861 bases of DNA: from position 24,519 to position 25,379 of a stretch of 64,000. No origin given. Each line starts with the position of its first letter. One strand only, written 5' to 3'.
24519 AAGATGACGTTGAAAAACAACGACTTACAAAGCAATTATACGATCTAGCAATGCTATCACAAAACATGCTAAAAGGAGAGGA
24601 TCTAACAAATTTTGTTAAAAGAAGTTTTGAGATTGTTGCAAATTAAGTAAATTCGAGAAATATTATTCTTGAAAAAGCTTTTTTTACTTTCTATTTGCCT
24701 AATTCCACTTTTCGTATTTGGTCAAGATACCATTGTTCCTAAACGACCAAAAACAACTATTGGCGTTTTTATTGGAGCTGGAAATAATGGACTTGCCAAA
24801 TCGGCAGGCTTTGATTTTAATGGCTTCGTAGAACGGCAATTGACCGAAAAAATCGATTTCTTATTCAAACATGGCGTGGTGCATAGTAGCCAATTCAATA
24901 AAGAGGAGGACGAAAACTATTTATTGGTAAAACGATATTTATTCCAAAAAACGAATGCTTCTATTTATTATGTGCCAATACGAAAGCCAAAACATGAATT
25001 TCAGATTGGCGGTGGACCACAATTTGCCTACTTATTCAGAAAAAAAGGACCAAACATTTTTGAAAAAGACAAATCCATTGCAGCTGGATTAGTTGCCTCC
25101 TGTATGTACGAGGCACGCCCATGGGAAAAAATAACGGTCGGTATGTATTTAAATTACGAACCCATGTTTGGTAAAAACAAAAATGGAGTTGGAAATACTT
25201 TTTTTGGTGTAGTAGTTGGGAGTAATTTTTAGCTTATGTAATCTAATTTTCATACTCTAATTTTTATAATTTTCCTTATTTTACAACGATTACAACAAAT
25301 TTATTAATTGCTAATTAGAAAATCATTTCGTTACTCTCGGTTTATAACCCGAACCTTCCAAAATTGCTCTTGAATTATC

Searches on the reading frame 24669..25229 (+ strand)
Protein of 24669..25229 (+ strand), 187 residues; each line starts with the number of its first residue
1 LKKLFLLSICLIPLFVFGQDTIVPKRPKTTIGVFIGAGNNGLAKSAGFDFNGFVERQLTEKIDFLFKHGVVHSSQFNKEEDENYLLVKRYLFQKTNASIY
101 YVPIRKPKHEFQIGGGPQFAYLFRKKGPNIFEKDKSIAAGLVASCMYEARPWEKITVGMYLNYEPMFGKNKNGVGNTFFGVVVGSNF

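Call 5: find_encoding_contigs(protein=window:24669-25229:+, flank=10000, max_places=10)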
Protein window:24669-25229:+ (187 aa): 23 contigs read that carry it; 10 places shown.
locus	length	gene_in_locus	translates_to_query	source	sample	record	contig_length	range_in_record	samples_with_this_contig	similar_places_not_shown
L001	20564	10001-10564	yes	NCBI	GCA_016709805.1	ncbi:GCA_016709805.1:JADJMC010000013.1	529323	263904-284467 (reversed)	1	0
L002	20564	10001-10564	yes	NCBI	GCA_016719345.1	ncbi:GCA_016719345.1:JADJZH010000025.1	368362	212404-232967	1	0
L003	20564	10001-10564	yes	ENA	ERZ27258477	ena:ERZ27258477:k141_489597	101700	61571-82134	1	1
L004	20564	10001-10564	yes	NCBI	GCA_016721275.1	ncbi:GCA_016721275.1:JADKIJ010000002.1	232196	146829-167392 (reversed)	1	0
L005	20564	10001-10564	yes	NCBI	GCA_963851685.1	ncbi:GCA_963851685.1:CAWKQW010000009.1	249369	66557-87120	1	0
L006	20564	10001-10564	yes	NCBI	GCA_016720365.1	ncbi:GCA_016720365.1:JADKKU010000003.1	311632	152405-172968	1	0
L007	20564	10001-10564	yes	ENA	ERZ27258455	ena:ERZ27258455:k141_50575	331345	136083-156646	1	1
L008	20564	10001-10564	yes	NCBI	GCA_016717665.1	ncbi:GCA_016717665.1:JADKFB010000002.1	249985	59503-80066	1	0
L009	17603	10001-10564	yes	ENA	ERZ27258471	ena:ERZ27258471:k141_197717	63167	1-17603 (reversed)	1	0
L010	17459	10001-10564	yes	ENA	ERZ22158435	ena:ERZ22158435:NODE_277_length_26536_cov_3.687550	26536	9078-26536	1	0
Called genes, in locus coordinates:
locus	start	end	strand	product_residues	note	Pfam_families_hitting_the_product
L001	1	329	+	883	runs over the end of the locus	PF07244:POTRA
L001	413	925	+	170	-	PF03938:OmpH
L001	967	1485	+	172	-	PF03938:OmpH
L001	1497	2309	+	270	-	PF01177:Asp_Glu_race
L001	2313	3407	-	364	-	PF04101:Glyco_tran_28_C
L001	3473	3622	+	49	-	-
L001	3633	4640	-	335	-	PF01207:Dus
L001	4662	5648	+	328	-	PF02517:Rce1-like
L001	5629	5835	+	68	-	PF09413:DUF2007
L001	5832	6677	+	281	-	PF01148:CTP_transf_1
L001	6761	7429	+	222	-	PF02666:PS_Dcarbxylase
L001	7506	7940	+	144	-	-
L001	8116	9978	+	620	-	PF02518:HATPase_c (weak), PF13589:HATPase_c_3, PF00183:HSP90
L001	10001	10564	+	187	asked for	-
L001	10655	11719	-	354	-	PF25594:GldB_lipo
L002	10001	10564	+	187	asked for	-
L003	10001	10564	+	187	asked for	-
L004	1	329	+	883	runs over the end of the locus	PF07244:POTRA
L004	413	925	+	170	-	PF03938:OmpH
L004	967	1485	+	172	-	PF03938:OmpH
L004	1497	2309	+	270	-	PF01177:Asp_Glu_race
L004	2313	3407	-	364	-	PF04101:Glyco_tran_28_C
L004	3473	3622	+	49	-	-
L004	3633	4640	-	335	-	PF01207:Dus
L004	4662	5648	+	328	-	PF02517:Rce1-like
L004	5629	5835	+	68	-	PF09413:DUF2007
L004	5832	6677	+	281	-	PF01148:CTP_transf_1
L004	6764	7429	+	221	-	PF02666:PS_Dcarbxylase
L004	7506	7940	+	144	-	-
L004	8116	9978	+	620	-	PF02518:HATPase_c (weak), PF13589:HATPase_c_3, PF00183:HSP90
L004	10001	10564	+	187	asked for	-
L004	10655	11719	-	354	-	PF25594:GldB_lipo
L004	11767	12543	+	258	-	PF13505:OMP_b-brl (faint), PF13568:OMP_b-brl_2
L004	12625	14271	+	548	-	PF00795:CN_hydrolase, PF02540:NAD_synthase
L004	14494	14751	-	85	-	-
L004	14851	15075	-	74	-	-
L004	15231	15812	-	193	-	-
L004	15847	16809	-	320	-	-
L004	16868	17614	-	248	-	PF13176:TPR_7 (faint), PF00515:TPR_1, PF07719:TPR_2 (weak), PF13181:TPR_8 (weak)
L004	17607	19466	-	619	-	PF13584:BatD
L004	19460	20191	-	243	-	PF13176:TPR_7 (faint), PF13414:TPR_11 (weak), PF13428:TPR_14 (faint), PF13424:TPR_12 (weak), PF00515:TPR_1, PF07719:TPR_2, PF13181:TPR_8 (weak), PF13414:TPR_11 (weak), +2 more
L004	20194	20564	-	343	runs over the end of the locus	PF07584:BatA (weak), PF00092:VWA, PF13519:VWA_2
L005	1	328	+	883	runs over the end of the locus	PF07244:POTRA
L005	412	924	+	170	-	PF03938:OmpH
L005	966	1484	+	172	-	PF03938:OmpH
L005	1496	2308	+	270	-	PF01177:Asp_Glu_race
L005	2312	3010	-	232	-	PF04101:Glyco_tran_28_C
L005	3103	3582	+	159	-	-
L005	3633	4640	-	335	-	PF01207:Dus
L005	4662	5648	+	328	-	PF02517:Rce1-like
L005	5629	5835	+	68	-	PF09413:DUF2007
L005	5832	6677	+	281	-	PF01148:CTP_transf_1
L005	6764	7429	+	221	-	PF02666:PS_Dcarbxylase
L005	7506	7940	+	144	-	-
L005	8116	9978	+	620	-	PF02518:HATPase_c (weak), PF13589:HATPase_c_3, PF00183:HSP90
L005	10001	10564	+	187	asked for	-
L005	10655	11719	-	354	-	PF25594:GldB_lipo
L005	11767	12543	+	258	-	PF13505:OMP_b-brl (faint), PF13568:OMP_b-brl_2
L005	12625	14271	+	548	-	PF00795:CN_hydrolase, PF02540:NAD_synthase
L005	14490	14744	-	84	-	-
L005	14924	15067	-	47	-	-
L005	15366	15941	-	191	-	-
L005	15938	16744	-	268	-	-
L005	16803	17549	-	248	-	PF13176:TPR_7 (faint), PF00515:TPR_1, PF07719:TPR_2 (weak), PF13181:TPR_8 (weak)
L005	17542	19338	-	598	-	PF13584:BatD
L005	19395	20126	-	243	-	PF13176:TPR_7 (faint), PF13414:TPR_11 (weak), PF13428:TPR_14 (faint), PF13424:TPR_12 (weak), PF00515:TPR_1, PF07719:TPR_2, PF13181:TPR_8 (weak), PF13414:TPR_11 (weak), +2 more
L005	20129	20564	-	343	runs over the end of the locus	PF07584:BatA (weak), PF00092:VWA, PF13519:VWA_2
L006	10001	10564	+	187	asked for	-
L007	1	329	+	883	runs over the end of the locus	PF07244:POTRA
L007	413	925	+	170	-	PF03938:OmpH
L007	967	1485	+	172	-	PF03938:OmpH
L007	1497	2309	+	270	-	PF01177:Asp_Glu_race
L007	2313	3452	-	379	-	PF04101:Glyco_tran_28_C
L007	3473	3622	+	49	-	-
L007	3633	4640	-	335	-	PF01207:Dus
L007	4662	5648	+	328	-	PF02517:Rce1-like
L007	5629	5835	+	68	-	PF09413:DUF2007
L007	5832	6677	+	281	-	PF01148:CTP_transf_1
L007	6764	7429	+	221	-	PF02666:PS_Dcarbxylase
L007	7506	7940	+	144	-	-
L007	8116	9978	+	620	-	PF02518:HATPase_c (weak), PF13589:HATPase_c_3, PF00183:HSP90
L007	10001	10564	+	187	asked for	-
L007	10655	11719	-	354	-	PF25594:GldB_lipo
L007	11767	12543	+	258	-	PF13505:OMP_b-brl (faint), PF13568:OMP_b-brl_2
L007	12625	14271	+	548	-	PF00795:CN_hydrolase, PF02540:NAD_synthase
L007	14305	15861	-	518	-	-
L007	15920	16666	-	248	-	PF13414:TPR_11 (faint), PF00515:TPR_1, PF07719:TPR_2 (weak), PF13181:TPR_8 (weak)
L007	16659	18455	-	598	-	PF13584:BatD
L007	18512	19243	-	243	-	PF13176:TPR_7 (faint), PF13414:TPR_11 (weak), PF13428:TPR_14 (faint), PF13424:TPR_12 (weak), PF00515:TPR_1, PF07719:TPR_2 (weak), PF13181:TPR_8 (weak), PF13414:TPR_11 (weak), +2 more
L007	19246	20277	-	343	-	PF07584:BatA (weak), PF00092:VWA, PF13519:VWA_2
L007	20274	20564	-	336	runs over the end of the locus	PF01882:DUF58 (weak), PF00092:VWA, PF13519:VWA_2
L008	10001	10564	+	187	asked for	-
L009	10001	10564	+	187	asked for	-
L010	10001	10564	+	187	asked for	-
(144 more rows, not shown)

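Call 34: search_protein_families(library=ncbifam, proteins=[L007:10655-11716:-, L007:11767-12540:+, L007:12625-14268:+, L007:15920-16663:-, L007:16659-18452:-, L007:18512-19240:-, L007:19246-20274:-], max_evalue=0.00001)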
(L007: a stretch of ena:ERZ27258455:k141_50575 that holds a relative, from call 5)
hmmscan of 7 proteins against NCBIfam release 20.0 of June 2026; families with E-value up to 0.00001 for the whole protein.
L007:10655-11716:- (353 aa): 1 family
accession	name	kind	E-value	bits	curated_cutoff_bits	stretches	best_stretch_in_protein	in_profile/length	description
TIGR03514.2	GldB_lipoprot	equivalog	5.3e-61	206.5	190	1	30-349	10-308/308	gliding motility lipoprotein GldB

L007:11767-12540:+ (258 aa): 0 families

L007:12625-14268:+ (548 aa): 10 families
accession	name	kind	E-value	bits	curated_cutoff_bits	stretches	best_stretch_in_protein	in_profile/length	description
NF010588.0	PRK13981.1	equivalog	8.5e-196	651.5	479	1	1-546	5-542/546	NAD+ synthase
NF010587.0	PRK13980.1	equivalog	1.4e-62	211.3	255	1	266-532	6-263/267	NAD+ synthase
TIGR00552.1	nadE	equivalog_domain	1.7e-60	204.4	63.65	1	281-527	12-244/251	NAD(+) synthase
NF002730.0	PRK02628.1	equivalog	2.8e-47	161.3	473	2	1-245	13-267/677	NAD(+) synthase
NF002048.0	PRK00876.1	subfamily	1e-21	77.1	313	2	276-360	21-106/330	NAD(+) synthase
NF001979.1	PRK00768.1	equivalog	8.5e-12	45.1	250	1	281-480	27-233/266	NAD(+) synthase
TIGR03381.1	agmatine_aguB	equivalog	7e-10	38.7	410.25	1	3-257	3-260/279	N-carbamoylputrescine amidase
TIGR00268.2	TIGR00268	equivalog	7.9e-10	38.4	150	1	291-357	13-79/259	ATP-dependent sacrificial sulfur transferase LarE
NF040852.1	nitrile_Arch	equivalog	4.2e-06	26.1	500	1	1-253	1-236/262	nitrilase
TIGR00546.1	lnt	equivalog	7.9e-06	25.3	132.9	0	16-115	181-272/395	apolipoprotein N-acyltransferase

L007:15920-16663:- (247 aa): 1 family
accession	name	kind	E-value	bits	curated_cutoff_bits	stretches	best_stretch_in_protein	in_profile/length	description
NF047507.1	TPR_BatC_Lepto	exception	1.1e-06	28.3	175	1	27-97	62-140/214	TPR repeat-containing protein BatC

L007:16659-18452:- (597 aa): 0 families

L007:18512-19240:- (242 aa): 6 families
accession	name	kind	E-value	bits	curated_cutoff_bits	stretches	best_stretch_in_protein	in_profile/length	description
TIGR02521.1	type_IV_pilW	equivalog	9.4e-15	54.8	154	1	31-143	75-187/234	type IV pilus biogenesis/stability protein PilW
NF047507.1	TPR_BatC_Lepto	exception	1.4e-13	50.9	175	1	25-181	28-185/214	TPR repeat-containing protein BatC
TIGR02917.1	PEP_TPR_lipo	equivalog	9.6e-08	30.4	312.2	1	28-143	777-888/899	XrtA/PEP-CTERM system TPR-repeat protein PrsT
NF033920.0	C39_PA2778_fam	equivalog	2.5e-07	30.4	150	0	20-76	189-245/255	PA2778 family cysteine peptidase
NF040959.1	MamA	equivalog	2.6e-07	30.3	200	1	24-141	40-154/204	magnetosome protein MamA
NF047371.1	FlcA_CTERM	equivalog_domain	2.8e-06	26.1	300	1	23-133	440-548/646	periplasmic flagellar collar protein FlcA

L007:19246-20274:- (342 aa): 3 families
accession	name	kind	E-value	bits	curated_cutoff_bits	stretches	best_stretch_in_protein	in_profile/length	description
NF047506.1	VWA_BatB_Lepto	exception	3.6e-41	141.3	350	1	39-323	37-323/324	VWA domain-containing protein BatB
NF047508.1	VWA_BatA_Lepto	exception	1.4e-37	129.4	380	1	2-236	1-240/315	VWA domain-containing protein BatA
NF010238.0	PRK13685.1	subfamily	1.6e-22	80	432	1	2-293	13-297/335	hypothetical protein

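Call 35: search_protein_families(library=pfam, proteins=[L007:14305-15858:-, L007:10001-10561:+, L004:15847-16806:-, L004:15231-15809:-], max_evalue=0.01)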
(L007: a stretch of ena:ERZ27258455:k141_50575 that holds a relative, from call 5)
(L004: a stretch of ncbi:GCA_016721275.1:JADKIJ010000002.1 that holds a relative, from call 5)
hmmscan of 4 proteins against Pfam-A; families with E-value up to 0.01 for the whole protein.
L007:14305-15858:- (517 aa): 0 families

L007:10001-10561:+ (187 aa): 0 families

L004:15847-16806:- (319 aa): 0 families

L004:15231-15809:- (192 aa): 0 families

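Call 42: search_protein_families(library=padloc, proteins=[L007:14305-15858:-, L004:15847-16806:-, L004:15231-15809:-, L004:14851-15072:-, L004:14494-14748:-, L005:15938-16741:-, L005:15366-15938:-], max_evalue=0.01)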
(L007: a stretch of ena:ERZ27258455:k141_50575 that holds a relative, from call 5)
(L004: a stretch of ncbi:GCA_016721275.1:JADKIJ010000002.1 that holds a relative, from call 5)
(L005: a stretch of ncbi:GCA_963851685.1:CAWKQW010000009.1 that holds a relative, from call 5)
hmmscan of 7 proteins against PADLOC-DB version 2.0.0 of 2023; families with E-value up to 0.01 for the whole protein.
L007:14305-15858:- (517 aa): 0 families

L004:15847-16806:- (319 aa): 0 families

L004:15231-15809:- (192 aa): 0 families

L004:14851-15072:- (73 aa): 0 families

L004:14494-14748:- (84 aa): 0 families

L005:15938-16741:- (267 aa): 0 families

L005:15366-15938:- (190 aa): 0 families
